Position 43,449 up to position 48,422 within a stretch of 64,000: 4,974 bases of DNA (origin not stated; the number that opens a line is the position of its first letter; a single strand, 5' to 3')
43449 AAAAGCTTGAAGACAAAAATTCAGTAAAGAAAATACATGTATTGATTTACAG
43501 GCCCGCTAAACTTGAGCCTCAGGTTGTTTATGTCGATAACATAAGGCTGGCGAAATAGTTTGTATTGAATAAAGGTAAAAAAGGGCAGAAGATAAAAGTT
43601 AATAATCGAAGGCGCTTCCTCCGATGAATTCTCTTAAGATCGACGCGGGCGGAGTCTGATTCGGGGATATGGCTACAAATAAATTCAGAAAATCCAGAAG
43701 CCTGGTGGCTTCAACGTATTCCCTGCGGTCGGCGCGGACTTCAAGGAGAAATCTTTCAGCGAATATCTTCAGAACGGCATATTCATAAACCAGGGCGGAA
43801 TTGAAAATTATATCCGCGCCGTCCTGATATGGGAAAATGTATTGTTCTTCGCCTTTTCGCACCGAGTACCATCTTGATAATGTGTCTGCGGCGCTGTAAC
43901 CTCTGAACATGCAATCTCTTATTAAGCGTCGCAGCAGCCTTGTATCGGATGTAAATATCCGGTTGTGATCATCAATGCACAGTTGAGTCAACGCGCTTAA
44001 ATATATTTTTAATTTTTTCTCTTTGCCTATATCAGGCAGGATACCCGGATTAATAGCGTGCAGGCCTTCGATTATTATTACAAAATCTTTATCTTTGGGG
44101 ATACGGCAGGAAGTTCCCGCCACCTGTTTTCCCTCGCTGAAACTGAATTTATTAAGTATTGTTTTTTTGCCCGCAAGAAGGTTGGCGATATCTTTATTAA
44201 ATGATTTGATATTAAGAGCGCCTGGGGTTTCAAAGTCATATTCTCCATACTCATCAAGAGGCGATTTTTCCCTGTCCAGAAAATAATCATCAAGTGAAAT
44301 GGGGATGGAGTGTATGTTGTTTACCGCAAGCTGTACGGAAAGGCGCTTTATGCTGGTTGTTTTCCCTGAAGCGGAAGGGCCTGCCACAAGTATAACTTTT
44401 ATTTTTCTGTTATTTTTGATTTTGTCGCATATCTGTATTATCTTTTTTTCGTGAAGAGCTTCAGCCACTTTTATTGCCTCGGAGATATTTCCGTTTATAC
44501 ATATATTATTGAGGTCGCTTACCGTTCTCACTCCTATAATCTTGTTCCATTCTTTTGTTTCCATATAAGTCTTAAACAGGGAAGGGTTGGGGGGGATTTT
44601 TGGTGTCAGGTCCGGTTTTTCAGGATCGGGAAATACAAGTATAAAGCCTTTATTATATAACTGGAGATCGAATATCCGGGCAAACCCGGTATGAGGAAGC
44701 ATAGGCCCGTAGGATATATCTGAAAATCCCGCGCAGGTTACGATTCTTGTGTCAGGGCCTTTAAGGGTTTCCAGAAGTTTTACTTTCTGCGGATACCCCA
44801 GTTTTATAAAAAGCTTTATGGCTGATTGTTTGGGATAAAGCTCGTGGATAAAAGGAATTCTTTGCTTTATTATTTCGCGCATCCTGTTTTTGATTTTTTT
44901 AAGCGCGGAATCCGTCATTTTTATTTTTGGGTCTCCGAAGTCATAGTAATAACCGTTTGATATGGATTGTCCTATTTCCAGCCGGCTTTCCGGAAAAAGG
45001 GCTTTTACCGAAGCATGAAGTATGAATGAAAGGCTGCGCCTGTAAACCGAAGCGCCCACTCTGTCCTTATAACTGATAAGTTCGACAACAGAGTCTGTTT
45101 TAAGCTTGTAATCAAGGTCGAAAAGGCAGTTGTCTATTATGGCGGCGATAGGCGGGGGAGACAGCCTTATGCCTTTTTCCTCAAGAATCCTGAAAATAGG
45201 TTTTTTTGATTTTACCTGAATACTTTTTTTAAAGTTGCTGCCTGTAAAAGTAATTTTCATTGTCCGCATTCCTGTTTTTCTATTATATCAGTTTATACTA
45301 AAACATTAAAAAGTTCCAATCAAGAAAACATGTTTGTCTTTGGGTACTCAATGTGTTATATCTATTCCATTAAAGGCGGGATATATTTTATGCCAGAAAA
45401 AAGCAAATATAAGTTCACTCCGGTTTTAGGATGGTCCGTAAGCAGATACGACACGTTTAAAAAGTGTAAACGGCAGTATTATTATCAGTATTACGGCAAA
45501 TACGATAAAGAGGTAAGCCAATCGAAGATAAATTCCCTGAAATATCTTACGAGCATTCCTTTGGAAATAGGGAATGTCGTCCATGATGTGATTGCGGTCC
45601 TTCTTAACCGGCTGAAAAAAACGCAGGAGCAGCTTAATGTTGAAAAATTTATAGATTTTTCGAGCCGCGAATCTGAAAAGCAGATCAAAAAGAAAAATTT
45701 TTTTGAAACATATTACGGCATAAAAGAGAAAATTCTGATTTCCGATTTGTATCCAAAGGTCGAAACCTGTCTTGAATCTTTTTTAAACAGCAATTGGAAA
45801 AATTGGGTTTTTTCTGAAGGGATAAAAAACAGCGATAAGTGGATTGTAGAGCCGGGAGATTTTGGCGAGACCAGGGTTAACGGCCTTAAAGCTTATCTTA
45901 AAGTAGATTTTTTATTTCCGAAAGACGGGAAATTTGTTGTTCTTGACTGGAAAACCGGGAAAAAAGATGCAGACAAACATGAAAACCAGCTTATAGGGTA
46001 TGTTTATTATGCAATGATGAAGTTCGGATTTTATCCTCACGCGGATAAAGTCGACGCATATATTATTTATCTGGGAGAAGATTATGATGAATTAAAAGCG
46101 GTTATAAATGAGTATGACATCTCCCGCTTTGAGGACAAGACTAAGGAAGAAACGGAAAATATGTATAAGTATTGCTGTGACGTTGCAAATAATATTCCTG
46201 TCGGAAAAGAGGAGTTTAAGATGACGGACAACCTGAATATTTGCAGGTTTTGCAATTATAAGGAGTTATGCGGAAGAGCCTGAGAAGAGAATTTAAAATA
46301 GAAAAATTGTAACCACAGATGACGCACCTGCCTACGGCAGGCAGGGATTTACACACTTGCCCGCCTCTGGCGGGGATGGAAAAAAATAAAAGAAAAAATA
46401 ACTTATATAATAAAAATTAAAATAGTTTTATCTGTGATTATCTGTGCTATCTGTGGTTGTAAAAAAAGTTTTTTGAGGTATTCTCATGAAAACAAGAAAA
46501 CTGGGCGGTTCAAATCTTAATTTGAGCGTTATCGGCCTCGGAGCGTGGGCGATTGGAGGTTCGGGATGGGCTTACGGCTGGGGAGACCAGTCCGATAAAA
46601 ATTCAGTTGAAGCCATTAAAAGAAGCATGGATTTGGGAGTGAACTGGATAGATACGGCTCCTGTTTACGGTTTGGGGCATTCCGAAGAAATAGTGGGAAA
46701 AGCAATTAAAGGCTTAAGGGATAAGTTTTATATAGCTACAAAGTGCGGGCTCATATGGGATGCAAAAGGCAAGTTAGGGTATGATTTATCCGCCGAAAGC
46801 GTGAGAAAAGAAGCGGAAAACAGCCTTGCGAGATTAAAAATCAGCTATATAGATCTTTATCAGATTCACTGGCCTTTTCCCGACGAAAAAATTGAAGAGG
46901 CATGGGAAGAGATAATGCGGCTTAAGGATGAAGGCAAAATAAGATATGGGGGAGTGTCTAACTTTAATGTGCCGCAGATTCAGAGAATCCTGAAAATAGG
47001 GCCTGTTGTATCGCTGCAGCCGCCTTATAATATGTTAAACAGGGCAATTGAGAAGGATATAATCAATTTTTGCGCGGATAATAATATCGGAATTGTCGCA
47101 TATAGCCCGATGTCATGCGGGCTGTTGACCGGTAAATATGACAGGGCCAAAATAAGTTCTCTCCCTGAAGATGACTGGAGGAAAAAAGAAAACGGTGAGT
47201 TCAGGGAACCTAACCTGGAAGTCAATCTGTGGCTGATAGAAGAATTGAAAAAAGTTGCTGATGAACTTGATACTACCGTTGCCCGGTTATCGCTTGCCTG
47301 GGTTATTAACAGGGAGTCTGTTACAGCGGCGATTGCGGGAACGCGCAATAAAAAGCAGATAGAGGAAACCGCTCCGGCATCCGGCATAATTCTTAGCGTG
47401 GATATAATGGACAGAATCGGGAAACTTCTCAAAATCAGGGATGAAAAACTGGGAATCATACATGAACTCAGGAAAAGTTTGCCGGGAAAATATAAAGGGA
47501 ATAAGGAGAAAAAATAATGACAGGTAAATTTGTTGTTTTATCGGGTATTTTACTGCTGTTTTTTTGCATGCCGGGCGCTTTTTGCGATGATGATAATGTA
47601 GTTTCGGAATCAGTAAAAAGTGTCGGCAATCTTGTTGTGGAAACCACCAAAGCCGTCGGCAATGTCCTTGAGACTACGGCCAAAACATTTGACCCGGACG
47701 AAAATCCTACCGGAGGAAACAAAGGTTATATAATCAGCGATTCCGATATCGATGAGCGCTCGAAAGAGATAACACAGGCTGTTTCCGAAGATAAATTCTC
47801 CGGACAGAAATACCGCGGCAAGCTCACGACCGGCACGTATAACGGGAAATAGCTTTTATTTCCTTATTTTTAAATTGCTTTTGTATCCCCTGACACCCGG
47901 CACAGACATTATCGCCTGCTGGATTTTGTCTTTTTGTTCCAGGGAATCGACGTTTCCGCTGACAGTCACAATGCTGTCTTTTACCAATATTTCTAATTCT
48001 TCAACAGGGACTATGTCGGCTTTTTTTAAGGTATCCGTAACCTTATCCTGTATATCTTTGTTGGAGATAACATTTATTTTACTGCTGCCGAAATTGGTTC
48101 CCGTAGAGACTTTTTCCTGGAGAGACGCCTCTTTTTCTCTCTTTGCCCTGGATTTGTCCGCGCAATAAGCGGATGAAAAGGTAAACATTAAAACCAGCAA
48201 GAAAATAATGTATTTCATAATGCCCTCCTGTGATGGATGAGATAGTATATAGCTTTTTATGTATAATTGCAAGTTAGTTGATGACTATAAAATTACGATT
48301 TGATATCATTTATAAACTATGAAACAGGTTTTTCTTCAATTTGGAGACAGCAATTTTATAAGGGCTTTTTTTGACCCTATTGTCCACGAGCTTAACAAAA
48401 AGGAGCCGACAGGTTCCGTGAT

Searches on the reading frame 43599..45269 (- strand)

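Call 42: search_protein_families(library=pfam, proteins=[window:43599-45269:-], max_evalue=0.00001)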
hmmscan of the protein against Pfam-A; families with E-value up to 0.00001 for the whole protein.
window:43599-45269:- (556 aa): 1 family
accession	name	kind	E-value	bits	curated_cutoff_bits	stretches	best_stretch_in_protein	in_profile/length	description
PF00485.24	PRK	-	2.4e-16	60.6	22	1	292-491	1-189/196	Phosphoribulokinase / Uridine kinase family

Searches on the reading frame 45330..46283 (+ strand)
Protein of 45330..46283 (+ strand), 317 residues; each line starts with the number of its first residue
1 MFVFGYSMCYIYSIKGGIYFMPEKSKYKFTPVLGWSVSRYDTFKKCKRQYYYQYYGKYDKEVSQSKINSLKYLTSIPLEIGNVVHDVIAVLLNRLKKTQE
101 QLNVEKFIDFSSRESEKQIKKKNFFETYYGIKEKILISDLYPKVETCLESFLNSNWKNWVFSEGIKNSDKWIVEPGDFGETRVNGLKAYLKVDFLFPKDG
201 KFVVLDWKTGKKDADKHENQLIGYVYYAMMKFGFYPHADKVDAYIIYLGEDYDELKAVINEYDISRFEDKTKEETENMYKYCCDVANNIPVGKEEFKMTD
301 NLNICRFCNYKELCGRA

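Call 42: search_protein_families(library=pfam, proteins=[window:45330-46283:+], max_evalue=0.00001)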
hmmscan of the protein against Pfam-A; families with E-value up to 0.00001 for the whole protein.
window:45330-46283:+ (317 aa): 1 family
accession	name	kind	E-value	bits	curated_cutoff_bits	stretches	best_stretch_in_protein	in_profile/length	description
PF12705.13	PDDEXK_1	-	5.2e-20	72.9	22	1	35-314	2-246/247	PD-(D/E)XK nuclease superfamily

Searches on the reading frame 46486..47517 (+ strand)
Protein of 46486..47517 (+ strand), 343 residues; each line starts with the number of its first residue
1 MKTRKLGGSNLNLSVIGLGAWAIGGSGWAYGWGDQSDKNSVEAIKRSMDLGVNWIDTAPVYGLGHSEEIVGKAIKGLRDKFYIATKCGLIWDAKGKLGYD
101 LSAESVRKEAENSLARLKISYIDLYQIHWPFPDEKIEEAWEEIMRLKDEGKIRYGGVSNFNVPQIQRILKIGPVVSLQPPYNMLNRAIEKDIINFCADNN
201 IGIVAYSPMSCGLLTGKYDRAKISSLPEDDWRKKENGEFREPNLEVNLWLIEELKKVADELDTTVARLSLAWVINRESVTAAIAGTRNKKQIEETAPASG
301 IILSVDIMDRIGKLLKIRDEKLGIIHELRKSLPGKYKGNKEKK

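Call 42: search_protein_families(library=pfam, proteins=[window:46486-47517:+], max_evalue=0.00001)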
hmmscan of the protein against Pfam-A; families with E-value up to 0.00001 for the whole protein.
window:46486-47517:+ (343 aa): 1 family
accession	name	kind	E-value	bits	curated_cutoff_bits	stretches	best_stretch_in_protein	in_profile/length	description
PF00248.27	Aldo_ket_red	-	2.4e-75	253.7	24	1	16-314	2-289/291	Aldo/keto reductase family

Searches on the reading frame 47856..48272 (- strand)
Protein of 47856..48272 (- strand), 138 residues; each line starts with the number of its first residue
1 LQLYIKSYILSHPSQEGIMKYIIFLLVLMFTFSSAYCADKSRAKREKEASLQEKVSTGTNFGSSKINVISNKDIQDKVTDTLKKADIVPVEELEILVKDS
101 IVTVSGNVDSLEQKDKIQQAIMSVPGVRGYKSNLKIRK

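Call 43: search_protein_families(library=pfam, proteins=[window:47856-48272:-], max_evalue=0.00001)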
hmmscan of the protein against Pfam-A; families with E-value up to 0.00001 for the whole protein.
window:47856-48272:- (138 aa): 1 family
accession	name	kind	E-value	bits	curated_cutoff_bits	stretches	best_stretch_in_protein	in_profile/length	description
PF04972.22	BON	-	1.2e-10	41.9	27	1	72-137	3-68/69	BON domain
